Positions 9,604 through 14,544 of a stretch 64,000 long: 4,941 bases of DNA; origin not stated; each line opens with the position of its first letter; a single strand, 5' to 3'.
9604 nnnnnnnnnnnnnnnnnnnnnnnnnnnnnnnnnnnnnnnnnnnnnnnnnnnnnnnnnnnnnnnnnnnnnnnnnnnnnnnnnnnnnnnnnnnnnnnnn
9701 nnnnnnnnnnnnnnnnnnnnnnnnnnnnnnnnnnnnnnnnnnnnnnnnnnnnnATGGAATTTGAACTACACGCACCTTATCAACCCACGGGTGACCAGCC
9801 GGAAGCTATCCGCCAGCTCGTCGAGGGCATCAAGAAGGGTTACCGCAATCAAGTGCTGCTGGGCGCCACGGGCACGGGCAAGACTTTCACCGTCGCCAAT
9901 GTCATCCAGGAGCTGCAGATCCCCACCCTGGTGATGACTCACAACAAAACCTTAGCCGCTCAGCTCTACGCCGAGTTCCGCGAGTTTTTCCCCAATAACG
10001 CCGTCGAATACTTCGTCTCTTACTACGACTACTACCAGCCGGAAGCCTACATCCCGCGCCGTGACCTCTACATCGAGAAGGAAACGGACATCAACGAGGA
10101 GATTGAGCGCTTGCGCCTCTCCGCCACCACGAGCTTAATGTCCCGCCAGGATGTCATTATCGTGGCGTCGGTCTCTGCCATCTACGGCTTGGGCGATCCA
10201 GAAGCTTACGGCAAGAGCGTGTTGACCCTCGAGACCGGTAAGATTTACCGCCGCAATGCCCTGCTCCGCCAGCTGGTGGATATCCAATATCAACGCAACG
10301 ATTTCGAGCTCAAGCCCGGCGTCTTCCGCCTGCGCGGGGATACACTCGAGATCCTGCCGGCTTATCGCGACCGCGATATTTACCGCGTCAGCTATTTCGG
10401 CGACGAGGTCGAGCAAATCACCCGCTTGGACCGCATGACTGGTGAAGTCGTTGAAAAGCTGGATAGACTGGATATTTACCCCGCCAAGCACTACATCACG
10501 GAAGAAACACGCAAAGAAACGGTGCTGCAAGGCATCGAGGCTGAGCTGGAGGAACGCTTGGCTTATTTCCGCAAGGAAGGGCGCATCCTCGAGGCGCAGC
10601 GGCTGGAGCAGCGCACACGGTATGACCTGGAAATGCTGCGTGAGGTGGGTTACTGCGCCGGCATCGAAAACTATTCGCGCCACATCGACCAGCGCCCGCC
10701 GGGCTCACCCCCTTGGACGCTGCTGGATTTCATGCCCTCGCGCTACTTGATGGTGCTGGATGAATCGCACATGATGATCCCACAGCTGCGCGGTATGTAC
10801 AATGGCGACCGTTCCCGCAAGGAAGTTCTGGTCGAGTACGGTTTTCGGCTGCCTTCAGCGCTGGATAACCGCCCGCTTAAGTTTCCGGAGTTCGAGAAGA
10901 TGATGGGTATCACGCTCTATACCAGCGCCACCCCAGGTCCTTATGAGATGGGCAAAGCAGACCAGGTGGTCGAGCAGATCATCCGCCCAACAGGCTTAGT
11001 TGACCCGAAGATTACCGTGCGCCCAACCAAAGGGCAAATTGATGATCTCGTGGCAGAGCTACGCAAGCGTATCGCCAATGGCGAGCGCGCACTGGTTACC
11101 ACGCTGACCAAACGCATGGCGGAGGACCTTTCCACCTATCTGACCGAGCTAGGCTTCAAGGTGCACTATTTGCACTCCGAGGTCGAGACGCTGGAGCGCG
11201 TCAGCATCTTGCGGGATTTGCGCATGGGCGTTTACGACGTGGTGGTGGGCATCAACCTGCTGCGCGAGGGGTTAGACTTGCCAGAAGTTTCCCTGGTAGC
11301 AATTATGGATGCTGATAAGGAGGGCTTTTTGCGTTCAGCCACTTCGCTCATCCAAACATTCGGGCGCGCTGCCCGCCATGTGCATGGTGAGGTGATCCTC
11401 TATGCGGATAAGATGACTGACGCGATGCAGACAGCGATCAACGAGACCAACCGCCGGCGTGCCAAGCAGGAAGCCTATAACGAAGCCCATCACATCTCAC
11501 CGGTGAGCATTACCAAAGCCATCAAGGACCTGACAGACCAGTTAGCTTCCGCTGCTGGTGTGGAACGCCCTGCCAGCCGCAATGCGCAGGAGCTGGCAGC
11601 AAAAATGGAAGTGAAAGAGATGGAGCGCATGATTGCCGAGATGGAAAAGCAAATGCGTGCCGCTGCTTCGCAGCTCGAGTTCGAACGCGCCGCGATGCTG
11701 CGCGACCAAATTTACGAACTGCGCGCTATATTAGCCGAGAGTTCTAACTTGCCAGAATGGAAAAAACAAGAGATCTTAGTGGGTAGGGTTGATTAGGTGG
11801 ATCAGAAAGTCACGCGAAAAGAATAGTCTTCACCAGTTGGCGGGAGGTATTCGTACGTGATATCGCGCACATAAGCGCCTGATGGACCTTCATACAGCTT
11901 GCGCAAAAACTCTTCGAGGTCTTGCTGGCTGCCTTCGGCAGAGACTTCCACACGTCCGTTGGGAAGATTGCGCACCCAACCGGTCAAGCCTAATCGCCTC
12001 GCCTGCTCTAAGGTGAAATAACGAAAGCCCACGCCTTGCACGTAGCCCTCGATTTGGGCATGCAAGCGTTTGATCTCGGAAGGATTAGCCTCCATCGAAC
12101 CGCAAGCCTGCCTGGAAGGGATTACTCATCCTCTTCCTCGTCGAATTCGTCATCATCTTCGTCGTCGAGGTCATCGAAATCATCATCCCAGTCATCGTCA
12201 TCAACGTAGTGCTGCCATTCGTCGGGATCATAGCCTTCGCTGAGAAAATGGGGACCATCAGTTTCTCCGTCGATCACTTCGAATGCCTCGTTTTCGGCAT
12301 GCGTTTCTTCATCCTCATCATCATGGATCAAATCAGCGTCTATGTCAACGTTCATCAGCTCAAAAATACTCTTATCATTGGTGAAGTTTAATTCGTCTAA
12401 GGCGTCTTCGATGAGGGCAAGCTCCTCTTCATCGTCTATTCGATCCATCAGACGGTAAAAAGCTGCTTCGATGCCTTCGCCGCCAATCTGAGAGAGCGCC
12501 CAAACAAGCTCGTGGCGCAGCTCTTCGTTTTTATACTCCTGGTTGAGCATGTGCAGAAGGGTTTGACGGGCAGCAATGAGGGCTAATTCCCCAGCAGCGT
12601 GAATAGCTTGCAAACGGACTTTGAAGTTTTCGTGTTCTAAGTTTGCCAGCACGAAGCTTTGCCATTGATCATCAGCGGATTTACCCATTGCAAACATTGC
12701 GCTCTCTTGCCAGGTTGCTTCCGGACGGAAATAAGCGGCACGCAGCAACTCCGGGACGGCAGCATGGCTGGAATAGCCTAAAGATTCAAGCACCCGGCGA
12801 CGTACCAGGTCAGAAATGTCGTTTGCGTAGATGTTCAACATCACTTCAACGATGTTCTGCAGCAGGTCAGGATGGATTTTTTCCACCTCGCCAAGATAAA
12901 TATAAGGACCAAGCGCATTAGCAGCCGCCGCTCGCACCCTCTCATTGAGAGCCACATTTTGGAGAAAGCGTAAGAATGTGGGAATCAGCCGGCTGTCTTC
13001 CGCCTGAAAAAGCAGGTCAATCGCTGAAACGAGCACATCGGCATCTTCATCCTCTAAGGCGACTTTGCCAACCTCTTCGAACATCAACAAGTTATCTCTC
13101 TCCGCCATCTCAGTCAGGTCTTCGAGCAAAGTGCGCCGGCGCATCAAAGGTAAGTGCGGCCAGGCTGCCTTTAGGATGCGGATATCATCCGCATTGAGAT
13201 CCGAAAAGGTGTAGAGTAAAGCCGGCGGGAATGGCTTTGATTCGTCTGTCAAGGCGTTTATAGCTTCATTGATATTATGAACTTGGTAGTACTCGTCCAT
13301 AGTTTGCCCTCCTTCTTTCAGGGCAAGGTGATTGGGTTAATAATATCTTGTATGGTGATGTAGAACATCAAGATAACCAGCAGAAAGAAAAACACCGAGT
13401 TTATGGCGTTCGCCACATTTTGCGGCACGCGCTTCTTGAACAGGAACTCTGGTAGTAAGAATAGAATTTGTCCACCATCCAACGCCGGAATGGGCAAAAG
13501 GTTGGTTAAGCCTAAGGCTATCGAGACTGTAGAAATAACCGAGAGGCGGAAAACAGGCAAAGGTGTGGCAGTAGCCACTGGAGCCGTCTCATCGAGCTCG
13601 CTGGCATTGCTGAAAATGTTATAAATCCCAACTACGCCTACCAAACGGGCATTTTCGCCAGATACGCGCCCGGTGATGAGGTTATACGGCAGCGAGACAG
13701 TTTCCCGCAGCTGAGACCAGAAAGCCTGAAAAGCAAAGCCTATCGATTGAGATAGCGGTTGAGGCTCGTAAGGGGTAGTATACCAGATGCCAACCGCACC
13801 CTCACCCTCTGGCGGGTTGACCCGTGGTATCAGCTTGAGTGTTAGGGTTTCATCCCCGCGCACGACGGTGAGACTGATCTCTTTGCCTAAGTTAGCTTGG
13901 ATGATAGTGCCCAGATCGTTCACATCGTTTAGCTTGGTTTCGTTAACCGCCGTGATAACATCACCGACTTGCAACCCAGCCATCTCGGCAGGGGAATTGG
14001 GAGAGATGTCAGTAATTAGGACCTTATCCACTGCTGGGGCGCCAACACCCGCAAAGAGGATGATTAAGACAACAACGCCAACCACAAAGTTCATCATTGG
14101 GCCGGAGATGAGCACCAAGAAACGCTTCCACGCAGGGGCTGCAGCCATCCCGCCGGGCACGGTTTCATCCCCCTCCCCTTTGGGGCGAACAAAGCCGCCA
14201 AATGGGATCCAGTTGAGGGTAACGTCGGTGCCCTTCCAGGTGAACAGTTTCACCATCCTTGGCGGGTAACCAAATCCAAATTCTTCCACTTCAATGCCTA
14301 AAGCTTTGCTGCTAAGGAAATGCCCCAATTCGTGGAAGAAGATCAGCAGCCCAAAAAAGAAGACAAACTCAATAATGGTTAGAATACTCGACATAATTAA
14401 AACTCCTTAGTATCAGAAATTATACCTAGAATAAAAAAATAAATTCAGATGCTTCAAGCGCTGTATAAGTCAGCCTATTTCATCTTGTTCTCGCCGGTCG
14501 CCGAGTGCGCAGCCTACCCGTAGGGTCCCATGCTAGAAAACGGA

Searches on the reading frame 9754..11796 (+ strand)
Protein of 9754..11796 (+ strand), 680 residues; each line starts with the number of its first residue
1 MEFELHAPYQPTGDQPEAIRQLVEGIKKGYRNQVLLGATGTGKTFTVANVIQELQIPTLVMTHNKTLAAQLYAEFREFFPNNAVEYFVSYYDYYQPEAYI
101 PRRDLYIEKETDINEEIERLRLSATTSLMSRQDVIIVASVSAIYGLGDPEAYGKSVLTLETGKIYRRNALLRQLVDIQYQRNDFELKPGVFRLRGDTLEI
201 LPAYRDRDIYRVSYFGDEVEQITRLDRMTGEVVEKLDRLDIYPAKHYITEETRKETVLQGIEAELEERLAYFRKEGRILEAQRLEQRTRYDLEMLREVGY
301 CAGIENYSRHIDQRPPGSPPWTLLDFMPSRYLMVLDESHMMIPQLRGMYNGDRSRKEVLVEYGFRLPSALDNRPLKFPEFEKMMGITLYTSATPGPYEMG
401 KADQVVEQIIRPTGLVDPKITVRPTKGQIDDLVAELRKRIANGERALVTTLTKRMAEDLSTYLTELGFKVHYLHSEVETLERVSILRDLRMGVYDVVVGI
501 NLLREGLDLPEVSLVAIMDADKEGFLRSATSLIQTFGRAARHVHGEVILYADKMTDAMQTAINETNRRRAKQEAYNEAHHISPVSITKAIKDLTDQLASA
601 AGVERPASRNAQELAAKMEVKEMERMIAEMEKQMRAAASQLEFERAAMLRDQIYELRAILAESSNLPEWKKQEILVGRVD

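Call 19: search_protein_families(library=pfam, proteins=[window:9754-11796:+])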
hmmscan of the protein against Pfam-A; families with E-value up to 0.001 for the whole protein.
window:9754-11796:+ (680 aa): 7 families
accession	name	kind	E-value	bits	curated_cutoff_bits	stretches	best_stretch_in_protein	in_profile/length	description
PF17757.6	UvrB_inter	-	2.4e-31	108.1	22.9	1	157-247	1-91/91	UvrB interaction domain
PF12344.14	UvrB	-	7.8e-21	74.1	27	1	549-591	1-43/43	Ultra-violet resistance protein B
PF00271.37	Helicase_C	-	4.1e-19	69.3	23.5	1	431-542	5-109/110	Helicase conserved C-terminal domain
PF04851.21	ResIII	-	5.4e-13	49.6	22.5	1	11-90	4-84/164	Type III restriction enzyme, res subunit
PF00270.35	DEAD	-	1e-06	29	26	1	14-83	3-73/167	DEAD/DEAH box helicase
PF02151.25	UVR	-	1.1e-06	28.6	21.5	1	624-658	1-35/36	UvrB/uvrC motif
PF13191.12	AAA_16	-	8.8e-05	23.5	32.6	0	17-64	10-59/167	AAA ATPase domain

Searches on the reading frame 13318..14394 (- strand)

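Call 19: search_protein_families(library=pfam, proteins=[window:13318-14394:-])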
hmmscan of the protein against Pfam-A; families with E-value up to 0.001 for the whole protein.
window:13318-14394:- (358 aa): 5 families
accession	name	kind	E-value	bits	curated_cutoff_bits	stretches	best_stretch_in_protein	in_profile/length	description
PF02163.28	Peptidase_M50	-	1.7e-46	158.8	27.2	1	10-342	2-221/221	Peptidase family M50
PF17820.7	PDZ_6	-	1.4e-13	50.8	27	1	127-179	2-54/54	PDZ domain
PF13180.12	PDZ_2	-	1.4e-11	44.9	27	1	123-188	12-78/80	PDZ domain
PF00595.29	PDZ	-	2.7e-08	34.5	23.2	1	123-177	25-80/81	PDZ domain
PF04495.20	GRASP55_65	-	6.1e-06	27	27.7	1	125-182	45-103/138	GRASP55/65 PDZ-like domain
